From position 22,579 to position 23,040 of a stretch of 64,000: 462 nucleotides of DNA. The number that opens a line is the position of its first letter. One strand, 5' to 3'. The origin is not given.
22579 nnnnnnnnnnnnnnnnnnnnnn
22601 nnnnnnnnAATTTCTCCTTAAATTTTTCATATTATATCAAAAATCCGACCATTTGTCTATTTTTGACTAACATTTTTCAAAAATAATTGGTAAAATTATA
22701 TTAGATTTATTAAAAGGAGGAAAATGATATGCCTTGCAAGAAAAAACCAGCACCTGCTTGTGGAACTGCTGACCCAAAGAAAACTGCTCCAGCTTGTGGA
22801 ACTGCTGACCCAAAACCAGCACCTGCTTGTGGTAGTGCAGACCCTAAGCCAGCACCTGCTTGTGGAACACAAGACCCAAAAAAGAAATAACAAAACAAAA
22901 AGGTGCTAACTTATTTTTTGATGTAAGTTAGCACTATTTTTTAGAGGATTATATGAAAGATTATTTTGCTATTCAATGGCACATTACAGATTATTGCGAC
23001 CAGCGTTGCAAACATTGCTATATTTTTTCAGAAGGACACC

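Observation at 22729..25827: Unannotated 53-aa tandem-repeat Cys peptide (4 x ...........) upstream of a radical SAM/SPASM enzyme: candidate leaderless repeat-RiPP operon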

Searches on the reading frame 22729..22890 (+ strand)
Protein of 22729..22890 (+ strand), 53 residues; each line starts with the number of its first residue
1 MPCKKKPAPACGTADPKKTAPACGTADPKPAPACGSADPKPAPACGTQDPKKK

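Call 3: search_protein_families(library=ncbifam, proteins=[window:22729-22890:+], max_evalue=0.01)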
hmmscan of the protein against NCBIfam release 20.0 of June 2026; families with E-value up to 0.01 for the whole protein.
window:22729-22890:+ (53 aa): 0 families

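Call 4: search_protein_families(library=pfam, proteins=[window:22729-22890:+], max_evalue=0.01)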
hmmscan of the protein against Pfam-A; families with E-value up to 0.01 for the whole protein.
window:22729-22890:+ (53 aa): 0 families

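Call 5: search_protein_families(library=ncbifam, proteins=[window:22729-22890:+], max_evalue=10)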
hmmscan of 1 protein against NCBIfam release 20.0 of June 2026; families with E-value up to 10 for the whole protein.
window:22729-22890:+ (53 aa): 2 families
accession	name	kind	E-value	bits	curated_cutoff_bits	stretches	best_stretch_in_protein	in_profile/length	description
TIGR04341.1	target_ACGX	subfamily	0.2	12.3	28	1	7-47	17-58/65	ACGX-repeat peptide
TIGR04165.1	methano_modCys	hypoth_equivalog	1.2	9.5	60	0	5-15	7-17/50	TIGR04165 family Cys-rich peptide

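Call 23: list_cluster_members(proteins=[window:22729-22890:+, window:24949-25827:+, window:23990-24937:+])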
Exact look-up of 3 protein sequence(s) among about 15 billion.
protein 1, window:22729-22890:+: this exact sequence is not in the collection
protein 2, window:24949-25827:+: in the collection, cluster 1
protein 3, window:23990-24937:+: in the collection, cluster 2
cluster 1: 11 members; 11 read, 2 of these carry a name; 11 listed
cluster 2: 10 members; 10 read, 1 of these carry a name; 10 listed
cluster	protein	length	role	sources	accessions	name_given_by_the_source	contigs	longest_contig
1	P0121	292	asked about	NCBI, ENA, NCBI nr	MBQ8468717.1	MAG: nitroreductase family protein [Clostridia bacterium] | nitroreductase family protein [Clostridia bacterium]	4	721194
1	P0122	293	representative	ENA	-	-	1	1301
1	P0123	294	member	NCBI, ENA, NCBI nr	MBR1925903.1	MAG: nitroreductase family protein [Clostridia bacterium] | nitroreductase family protein [Clostridia bacterium]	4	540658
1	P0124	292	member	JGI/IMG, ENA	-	-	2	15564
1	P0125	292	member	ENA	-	-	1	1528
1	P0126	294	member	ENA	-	-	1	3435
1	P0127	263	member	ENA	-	-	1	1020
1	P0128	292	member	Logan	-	-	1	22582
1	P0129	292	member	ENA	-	-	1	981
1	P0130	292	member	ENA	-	-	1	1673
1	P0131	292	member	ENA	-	-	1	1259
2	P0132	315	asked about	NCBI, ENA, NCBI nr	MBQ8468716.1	MAG: zinc-binding dehydrogenase [Clostridia bacterium] | zinc-binding dehydrogenase [Clostridia bacterium]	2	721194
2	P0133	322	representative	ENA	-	-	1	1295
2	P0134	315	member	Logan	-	-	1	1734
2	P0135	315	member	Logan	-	-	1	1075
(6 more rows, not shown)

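Call 56: find_encoding_contigs(protein=P0123, flank=7000, max_places=2)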
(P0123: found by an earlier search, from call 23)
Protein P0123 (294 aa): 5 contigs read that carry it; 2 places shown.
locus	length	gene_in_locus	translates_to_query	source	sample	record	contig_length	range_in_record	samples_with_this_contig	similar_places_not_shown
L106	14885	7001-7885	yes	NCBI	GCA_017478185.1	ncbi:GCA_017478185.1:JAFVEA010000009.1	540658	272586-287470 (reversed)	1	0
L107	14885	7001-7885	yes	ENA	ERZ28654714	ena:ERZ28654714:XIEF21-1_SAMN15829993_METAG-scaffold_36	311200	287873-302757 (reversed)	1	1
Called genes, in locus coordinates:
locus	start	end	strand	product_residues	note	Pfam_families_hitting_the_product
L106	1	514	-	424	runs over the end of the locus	-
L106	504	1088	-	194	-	-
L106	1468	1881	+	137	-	PF24692:DUF7659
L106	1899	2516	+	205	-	-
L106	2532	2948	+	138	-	-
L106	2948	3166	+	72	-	-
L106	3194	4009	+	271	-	PF14058:PcfK (faint), PF01624:MutS_I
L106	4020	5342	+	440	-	PF14284:PcfJ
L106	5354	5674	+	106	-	-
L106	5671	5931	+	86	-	PF20648:DUF6809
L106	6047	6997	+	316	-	PF08240:ADH_N, PF00107:ADH_zinc_N, PF13602:ADH_zinc_N_2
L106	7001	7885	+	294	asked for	PF00037:Fer4 (faint), PF14697:Fer4_21, PF12838:Fer4_7, PF13187:Fer4_9, PF00881:Nitroreductase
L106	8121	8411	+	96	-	-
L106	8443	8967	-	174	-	PF06908:YpsA (faint)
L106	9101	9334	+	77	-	PF13443:HTH_26, PF01381:HTH_3 (weak)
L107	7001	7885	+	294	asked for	PF00037:Fer4 (faint), PF14697:Fer4_21, PF12838:Fer4_7, PF13187:Fer4_9, PF00881:Nitroreductase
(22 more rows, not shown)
